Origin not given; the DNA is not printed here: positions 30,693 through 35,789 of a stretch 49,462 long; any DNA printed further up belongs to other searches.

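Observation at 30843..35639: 1598-aa TM-anchored protein made of about 80 copies of a 17-residue G-N-V-I-G / P-D-G-T-V-V repeat, inserted between virB9 and virB10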

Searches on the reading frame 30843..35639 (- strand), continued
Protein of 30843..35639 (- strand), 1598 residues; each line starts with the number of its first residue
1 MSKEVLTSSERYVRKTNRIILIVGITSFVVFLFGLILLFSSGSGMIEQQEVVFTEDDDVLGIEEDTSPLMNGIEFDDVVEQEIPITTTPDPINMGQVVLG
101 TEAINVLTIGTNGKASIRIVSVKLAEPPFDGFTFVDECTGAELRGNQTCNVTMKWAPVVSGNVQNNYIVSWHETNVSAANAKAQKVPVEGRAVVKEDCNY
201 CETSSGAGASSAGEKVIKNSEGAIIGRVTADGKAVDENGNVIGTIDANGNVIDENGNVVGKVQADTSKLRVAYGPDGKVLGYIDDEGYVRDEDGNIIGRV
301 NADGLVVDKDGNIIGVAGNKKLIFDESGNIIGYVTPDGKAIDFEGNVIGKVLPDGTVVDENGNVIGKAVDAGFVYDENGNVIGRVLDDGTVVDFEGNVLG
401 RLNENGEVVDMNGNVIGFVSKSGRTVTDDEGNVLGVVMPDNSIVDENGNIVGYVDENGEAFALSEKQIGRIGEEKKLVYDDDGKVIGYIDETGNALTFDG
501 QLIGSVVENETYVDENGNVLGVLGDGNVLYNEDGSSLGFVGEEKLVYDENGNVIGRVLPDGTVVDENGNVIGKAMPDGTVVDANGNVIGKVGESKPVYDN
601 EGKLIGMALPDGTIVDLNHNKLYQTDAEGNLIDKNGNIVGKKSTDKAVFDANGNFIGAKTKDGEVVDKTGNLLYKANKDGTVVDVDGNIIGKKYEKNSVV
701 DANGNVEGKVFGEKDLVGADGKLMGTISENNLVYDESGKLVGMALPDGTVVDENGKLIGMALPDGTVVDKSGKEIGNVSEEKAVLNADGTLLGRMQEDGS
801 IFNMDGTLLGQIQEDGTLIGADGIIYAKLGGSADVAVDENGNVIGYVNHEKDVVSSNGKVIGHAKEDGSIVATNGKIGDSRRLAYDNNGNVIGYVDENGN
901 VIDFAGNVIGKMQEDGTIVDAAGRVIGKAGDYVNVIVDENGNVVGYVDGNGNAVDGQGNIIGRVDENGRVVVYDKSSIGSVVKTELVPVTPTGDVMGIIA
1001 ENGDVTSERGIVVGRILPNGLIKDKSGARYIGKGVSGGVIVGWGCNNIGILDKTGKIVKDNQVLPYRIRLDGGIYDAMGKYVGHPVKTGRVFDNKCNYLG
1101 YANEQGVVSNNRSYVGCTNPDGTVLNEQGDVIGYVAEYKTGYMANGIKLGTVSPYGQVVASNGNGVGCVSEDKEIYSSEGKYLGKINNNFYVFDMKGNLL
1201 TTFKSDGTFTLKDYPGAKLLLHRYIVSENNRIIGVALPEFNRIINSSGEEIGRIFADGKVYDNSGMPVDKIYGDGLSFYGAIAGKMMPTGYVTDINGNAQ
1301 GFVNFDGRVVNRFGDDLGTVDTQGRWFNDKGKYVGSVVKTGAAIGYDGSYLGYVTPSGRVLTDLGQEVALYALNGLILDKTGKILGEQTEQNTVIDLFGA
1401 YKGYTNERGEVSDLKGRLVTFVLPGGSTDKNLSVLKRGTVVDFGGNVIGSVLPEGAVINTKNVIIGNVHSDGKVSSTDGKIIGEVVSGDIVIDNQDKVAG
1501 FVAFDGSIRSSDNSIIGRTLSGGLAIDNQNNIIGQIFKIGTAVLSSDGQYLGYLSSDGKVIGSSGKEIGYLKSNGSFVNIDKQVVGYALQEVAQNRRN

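Call 26: find_homologous_proteins(query=window:30843-35639:-, max_evalue=0.00001)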
Query window:30843-35639:- (1598 aa): 1004 proteins with E <= 0.00001 among 8000 candidates; the best 120 are listed.
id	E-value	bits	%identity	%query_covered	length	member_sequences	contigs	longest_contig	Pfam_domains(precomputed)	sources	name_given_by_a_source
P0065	0.0e+0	1310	42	100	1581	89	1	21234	PF21784.4,PF05593.20,PF12396.15,PF21785.4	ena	-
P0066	0.0e+0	1221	40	69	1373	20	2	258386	PF21784.4,PF05593.20,PF12396.15,PF21785.4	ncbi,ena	-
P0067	0.0e+0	1214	40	69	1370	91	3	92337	PF21784.4,PF05593.20,PF12396.15,PF21785.4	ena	-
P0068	0.0e+0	1172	40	74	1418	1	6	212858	PF21784.4,PF05593.20,PF12396.15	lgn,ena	-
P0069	0.0e+0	1171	37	67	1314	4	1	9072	PF21784.4,PF05593.20,PF12396.15,PF21785.4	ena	-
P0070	0.0e+0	1170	40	100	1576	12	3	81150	PF21784.4,PF05593.20,PF12396.15,PF21785.4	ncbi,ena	-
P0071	0.0e+0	1168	40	65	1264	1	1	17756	PF21784.4,PF05593.20,PF12396.15,PF21785.4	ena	-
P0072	0.0e+0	1165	40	62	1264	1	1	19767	PF21784.4,PF05593.20,PF12396.15,PF21785.4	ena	-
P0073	0.0e+0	1165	41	74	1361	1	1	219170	PF21784.4,PF05593.20,PF12396.15,PF21785.4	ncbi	-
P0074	0.0e+0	1149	41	62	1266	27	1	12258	PF21784.4,PF05593.20,PF12396.15,PF21785.4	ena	-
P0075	0.0e+0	1129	41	57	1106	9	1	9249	PF21784.4,PF05593.20,PF12396.15,PF21785.4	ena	-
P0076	0.0e+0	1109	41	64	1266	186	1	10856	PF21784.4,PF05593.20,PF12396.15,PF21785.4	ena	-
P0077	0.0e+0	1107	42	57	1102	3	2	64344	PF15780.12,PF21784.4,PF05593.20,PF12396.15,PF21785.4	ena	-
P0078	0.0e+0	1106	43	55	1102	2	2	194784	PF21784.4,PF05593.20,PF12396.15,PF21785.4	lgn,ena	-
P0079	0.0e+0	1099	39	67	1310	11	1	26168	PF21784.4,PF05593.20,PF12396.15,PF21785.4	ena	-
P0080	0.0e+0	1086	42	55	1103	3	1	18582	PF21784.4,PF05593.20,PF12396.15,PF21785.4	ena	-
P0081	0.0e+0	1084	39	65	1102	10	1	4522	PF21784.4,PF05593.20,PF12396.15,PF21785.4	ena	-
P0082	0.0e+0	1083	39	64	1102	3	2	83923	PF21784.4,PF05593.20,PF12396.15,PF21785.4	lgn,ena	-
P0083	0.0e+0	1083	40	62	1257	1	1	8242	PF21784.4,PF05593.20,PF12396.15,PF21785.4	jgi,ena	-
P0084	0.0e+0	1081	33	95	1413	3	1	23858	PF21784.4,PF05593.20,PF12396.15,PF21785.4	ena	-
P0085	0.0e+0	1076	36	68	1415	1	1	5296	PF21784.4,PF05593.20,PF12396.15,PF21785.4,PF15535.13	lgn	-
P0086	0.0e+0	1072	39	66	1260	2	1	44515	PF21784.4,PF05593.20,PF12396.15,PF21785.4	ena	-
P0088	0.0e+0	1040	38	65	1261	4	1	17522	PF21784.4,PF05593.20,PF12396.15,PF21785.4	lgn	-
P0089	0.0e+0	1037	38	65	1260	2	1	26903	PF21784.4,PF05593.20,PF12396.15,PF21785.4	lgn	-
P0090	0.0e+0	1032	28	99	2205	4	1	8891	PF21784.4,PF05593.20,PF12396.15,PF21785.4,PF03743.20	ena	-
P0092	0.0e+0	1017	39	67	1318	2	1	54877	PF21784.4,PF12396.15,PF21785.4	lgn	-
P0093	6.6e-298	1010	38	62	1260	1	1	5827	PF21784.4,PF05593.20,PF12396.15,PF21785.4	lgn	-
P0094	6.4e-295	1000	38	62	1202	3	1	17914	PF21784.4,PF05593.20,PF12396.15,PF21785.4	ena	-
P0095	2.3e-294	998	38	65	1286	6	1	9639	PF21784.4,PF05593.20,PF12396.15,PF21785.4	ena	-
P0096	1.3e-293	996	40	66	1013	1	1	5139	PF21784.4,PF05593.20,PF12396.15,PF21785.4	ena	-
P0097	2.1e-286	972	38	57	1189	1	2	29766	PF21784.4,PF05593.20,PF12396.15,PF21785.4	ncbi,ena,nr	ncbi:MAG: DUF3659 domain-containing protein [Alphaproteobacteria bacterium]|nr:DUF3659 domain-contai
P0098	3.6e-286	971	37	57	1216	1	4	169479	PF21784.4,PF05593.20,PF12396.15,PF21785.4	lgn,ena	-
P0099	2.4e-252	859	28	99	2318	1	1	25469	PF21784.4,PF05593.20,PF06004.19,PF12396.15,PF21785.4,PF03743.20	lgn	-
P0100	1.6e-241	823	28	100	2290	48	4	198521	PF21784.4,PF05593.20,PF12396.15,PF21785.4,PF03743.20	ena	-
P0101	2.7e-241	822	40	58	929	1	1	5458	PF21784.4,PF05593.20,PF12396.15,PF21785.4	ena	-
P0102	2.2e-234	799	28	99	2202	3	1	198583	PF21784.4,PF05593.20,PF12396.15,PF21785.4,PF03743.20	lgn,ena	-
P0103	1.0e-233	797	28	99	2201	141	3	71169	PF21784.4,PF05593.20,PF12396.15,PF21785.4,PF03743.20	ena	-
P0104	6.5e-230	784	28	99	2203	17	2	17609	PF21784.4,PF05593.20,PF12396.15,PF21785.4,PF03743.20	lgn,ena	-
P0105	4.6e-223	762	26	97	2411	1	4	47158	PF21784.4,PF05593.20,PF20789.4,PF12396.15,PF21785.4,PF03743.20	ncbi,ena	-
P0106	4.3e-220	752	28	99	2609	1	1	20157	PF21784.4,PF12396.15,PF21785.4,PF03743.20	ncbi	-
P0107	8.2e-213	728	34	61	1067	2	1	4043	PF21784.4,PF12396.15,PF21785.4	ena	-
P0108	3.3e-200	686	28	99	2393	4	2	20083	PF21784.4,PF05593.20,PF12396.15,PF21785.4,PF03743.20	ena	-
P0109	1.9e-199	683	27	99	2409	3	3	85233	PF21784.4,PF05593.20,PF12396.15,PF21785.4,PF03743.20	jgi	-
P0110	1.9e-198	680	28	98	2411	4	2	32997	PF21784.4,PF05593.20,PF12396.15,PF21785.4,PF03743.20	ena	-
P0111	6.7e-198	678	27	98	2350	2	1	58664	PF21784.4,PF12396.15,PF21785.4,PF03743.20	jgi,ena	-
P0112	1.4e-195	671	28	99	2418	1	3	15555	PF21784.4,PF12396.15,PF21785.4,PF03743.20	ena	-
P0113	2.9e-195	670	27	99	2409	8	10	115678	PF21784.4,PF05593.20,PF12396.15,PF21785.4,PF03743.20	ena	-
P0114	1.9e-194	667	25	98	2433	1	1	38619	PF21784.4,PF05593.20,PF12396.15,PF21785.4,PF03743.20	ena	-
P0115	4.2e-193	662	28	98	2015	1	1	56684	PF21784.4,PF05593.20,PF12396.15,PF21785.4,PF03743.20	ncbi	-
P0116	5.3e-191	655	28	98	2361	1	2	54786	PF21784.4,PF12396.15,PF21785.4,PF03743.20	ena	-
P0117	1.8e-190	654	26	99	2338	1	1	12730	PF21784.4,PF05593.20,PF12396.15,PF21785.4,PF03743.20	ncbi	-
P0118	1.1e-189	651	26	97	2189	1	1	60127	PF21784.4,PF12396.15,PF21785.4,PF03743.20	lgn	-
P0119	1.1e-189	651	28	79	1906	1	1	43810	PF21784.4,PF05593.20,PF12396.15,PF21785.4,PF03743.20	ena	-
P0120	3.7e-188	646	28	99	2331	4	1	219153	PF21784.4,PF05593.20,PF12396.15,PF21785.4,PF03743.20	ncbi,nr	ncbi:MAG: hypothetical protein J6Y03_00245 [Alphaproteobacteria bacterium]|nr:hypothetical protein [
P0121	7.1e-188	645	27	99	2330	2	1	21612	PF21784.4,PF05593.20,PF12396.15,PF21785.4,PF03743.20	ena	-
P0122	6.9e-186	638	27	99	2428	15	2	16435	PF21784.4,PF05593.20,PF12396.15,PF21785.4,PF03743.20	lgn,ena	-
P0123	9.9e-182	625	27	98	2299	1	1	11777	PF21784.4,PF12396.15,PF21785.4,PF03743.20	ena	-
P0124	2.6e-181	623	27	99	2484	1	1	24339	PF21784.4,PF05593.20,PF12396.15,PF21785.4,PF03743.20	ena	-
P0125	2.7e-180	620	27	99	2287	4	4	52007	PF21784.4,PF05593.20,PF12396.15,PF21785.4,PF03743.20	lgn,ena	-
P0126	1.5e-179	617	26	99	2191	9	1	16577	PF21784.4,PF12396.15,PF21785.4,PF03743.20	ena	-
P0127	2.3e-179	617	27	99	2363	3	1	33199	PF21784.4,PF12396.15,PF21785.4,PF03743.20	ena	-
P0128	1.8e-178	614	25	97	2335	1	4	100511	PF21784.4,PF05593.20,PF12396.15,PF21785.4,PF03743.20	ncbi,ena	-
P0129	1.2e-176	608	28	98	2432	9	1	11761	PF21784.4,PF12396.15,PF21785.4,PF03743.20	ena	-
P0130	7.0e-176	605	27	99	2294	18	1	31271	PF21784.4,PF05593.20,PF12396.15,PF21785.4,PF03743.20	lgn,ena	-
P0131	7.6e-176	605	27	98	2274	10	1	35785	PF21784.4,PF12396.15,PF21785.4,PF03743.20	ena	-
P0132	2.3e-175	604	26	99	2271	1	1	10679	PF21784.4,PF12396.15,PF21785.4,PF03743.20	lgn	-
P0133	3.1e-174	600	27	94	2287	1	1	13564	PF21784.4,PF05593.20,PF12396.15,PF21785.4,PF03743.20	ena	-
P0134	2.7e-173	597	25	99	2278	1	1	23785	PF21784.4,PF12396.15,PF21785.4,PF03743.20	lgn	-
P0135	5.8e-173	596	26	99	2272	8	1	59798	PF21784.4,PF12396.15,PF21785.4,PF03743.20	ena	-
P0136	4.3e-171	589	28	99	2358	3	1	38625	PF21784.4,PF12396.15,PF21785.4,PF03743.20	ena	-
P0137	1.5e-170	588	26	99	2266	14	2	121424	PF21784.4,PF12396.15,PF21785.4,PF03743.20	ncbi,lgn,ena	-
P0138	2.1e-170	587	27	99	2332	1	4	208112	PF21784.4,PF12396.15,PF21785.4,PF03743.20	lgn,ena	-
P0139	5.8e-170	586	26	99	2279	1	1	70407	PF21784.4,PF12396.15,PF21785.4,PF03743.20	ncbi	-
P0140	5.4e-167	576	27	98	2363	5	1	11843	PF21784.4,PF12396.15,PF03743.20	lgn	-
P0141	7.0e-165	569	27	99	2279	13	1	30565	PF21784.4,PF12396.15,PF21785.4,PF03743.20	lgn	-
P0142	4.0e-163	563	26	99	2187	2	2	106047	PF21784.4,PF12396.15,PF21785.4,PF03743.20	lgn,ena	-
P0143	6.2e-161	556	30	51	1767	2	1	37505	PF21784.4,PF05593.20,PF12396.15,PF21785.4,PF03743.20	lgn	-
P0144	1.7e-160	554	27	98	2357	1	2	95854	PF21784.4,PF12396.15,PF21785.4,PF03743.20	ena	-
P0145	1.9e-160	554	27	99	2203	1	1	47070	PF21784.4,PF12396.15,PF21785.4,PF03743.20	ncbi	-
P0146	3.1e-160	553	27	99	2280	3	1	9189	PF21784.4,PF12396.15,PF21785.4,PF03743.20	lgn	-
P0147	1.9e-159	551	26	99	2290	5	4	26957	PF21784.4,PF12396.15,PF21785.4,PF03743.20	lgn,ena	-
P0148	2.2e-159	551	25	99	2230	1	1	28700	PF21784.4,PF12396.15,PF21785.4,PF03743.20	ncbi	-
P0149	2.5e-158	547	28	81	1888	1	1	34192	PF21784.4,PF12396.15,PF21785.4,PF03743.20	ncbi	-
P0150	6.2e-158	546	27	99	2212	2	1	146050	PF21784.4,PF12396.15,PF21785.4,PF03743.20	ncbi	-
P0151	2.3e-157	544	26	99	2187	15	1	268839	PF21784.4,PF12396.15,PF21785.4,PF03743.20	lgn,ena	-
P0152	4.5e-157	543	25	99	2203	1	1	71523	PF21784.4,PF12396.15,PF21785.4,PF03743.20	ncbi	-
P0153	4.0e-156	540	26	96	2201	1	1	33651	PF21784.4,PF12396.15,PF21785.4,PF03743.20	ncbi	-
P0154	8.3e-156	539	27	99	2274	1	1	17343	PF21784.4,PF12396.15,PF21785.4,PF03743.20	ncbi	-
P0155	4.3e-155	536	26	99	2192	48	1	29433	PF21784.4,PF21785.4,PF03743.20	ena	-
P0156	6.1e-155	536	32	48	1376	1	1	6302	PF21784.4,PF05593.20,PF12396.15,PF21785.4,PF03743.20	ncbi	-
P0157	7.8e-155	536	25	99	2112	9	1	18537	PF21784.4,PF12396.15,PF21785.4,PF03743.20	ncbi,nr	ncbi:MAG: DUF3659 domain-containing protein, partial [Alphaproteobacteria bacterium]|nr:DUF3659 doma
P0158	1.7e-154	534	27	96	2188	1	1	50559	PF21784.4,PF12396.15,PF21785.4,PF03743.20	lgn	-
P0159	2.9e-153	530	25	98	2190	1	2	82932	PF21784.4,PF12396.15,PF21785.4,PF03743.20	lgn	-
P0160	5.7e-152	526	26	99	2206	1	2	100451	PF21784.4,PF12396.15,PF21785.4,PF03743.20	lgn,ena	-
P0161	1.8e-151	524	26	98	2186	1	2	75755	PF21784.4,PF21785.4,PF03743.20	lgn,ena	-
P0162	1.5e-150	521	27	98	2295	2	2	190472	PF21784.4,PF03743.20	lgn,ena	-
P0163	3.2e-150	520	37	35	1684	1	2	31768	PF21784.4,PF05593.20,PF12396.15,PF21785.4,PF03743.20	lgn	-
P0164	4.5e-150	520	24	99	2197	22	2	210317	PF21784.4,PF12396.15,PF21785.4,PF03743.20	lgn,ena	-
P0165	4.7e-150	520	26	99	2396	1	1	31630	PF21784.4,PF05593.20,PF12396.15,PF21785.4,PF03743.20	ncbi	-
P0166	8.6e-150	519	25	99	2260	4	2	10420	PF21784.4,PF12396.15,PF21785.4,PF03743.20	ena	-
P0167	2.4e-149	517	25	89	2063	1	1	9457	PF21784.4,PF21785.4,PF03743.20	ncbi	ncbi:MAG: TrbI/VirB10 family protein [Alphaproteobacteria bacterium]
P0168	1.5e-148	515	27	99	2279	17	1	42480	PF21784.4,PF12396.15,PF21785.4,PF03743.20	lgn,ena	-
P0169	2.9e-148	514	26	99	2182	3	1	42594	PF21784.4,PF12396.15,PF21785.4,PF03743.20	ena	-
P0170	4.0e-148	513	26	99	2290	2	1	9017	PF21784.4,PF21785.4,PF03743.20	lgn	-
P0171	1.4e-147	512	26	99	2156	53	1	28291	PF21784.4,PF12396.15,PF21785.4,PF03743.20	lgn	-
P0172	1.4e-147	511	26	99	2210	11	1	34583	PF21784.4,PF12396.15,PF21785.4,PF03743.20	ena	-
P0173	2.2e-147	511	26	99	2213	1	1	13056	PF21784.4,PF12396.15,PF21785.4,PF03743.20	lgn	-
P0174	7.8e-147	509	26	99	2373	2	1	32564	PF21784.4,PF12396.15,PF21785.4,PF03743.20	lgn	-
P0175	1.1e-146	509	25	100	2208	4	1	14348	PF21784.4,PF12396.15,PF21785.4,PF03743.20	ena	-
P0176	7.6e-146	506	25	99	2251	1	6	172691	PF21784.4,PF12396.15,PF21785.4,PF03743.20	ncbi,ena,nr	ncbi:MAG: hypothetical protein J6V53_03910 [Alphaproteobacteria bacterium]|nr:hypothetical protein [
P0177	9.2e-146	505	25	99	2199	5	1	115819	PF21784.4,PF12396.15,PF21785.4,PF03743.20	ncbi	-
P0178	9.3e-146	505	26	99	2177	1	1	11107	PF21784.4,PF12396.15,PF21785.4,PF03743.20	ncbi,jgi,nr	ncbi:MAG: hypothetical protein LBU87_01335 [Lactobacillales bacterium]|jgi:type IV secretory pathway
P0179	2.0e-145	504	25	99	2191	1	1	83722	PF21784.4,PF21785.4,PF03743.20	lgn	-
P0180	8.1e-145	502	26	99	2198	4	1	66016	PF21784.4,PF12396.15,PF21785.4,PF03743.20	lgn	-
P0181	1.0e-144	502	25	99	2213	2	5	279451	PF21784.4,PF12396.15,PF21785.4,PF03743.20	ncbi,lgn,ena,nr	ncbi:MAG: DUF3659 domain-containing protein [Alphaproteobacteria bacterium]|nr:DUF3659 domain-contai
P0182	7.1e-142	493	27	98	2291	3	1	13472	PF21784.4,PF12396.15,PF21785.4,PF03743.20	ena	-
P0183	1.1e-141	492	26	98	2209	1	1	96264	PF21784.4,PF21785.4,PF03743.20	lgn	-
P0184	5.4e-141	490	25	99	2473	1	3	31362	PF21784.4,PF12396.15,PF21785.4,PF03743.20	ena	-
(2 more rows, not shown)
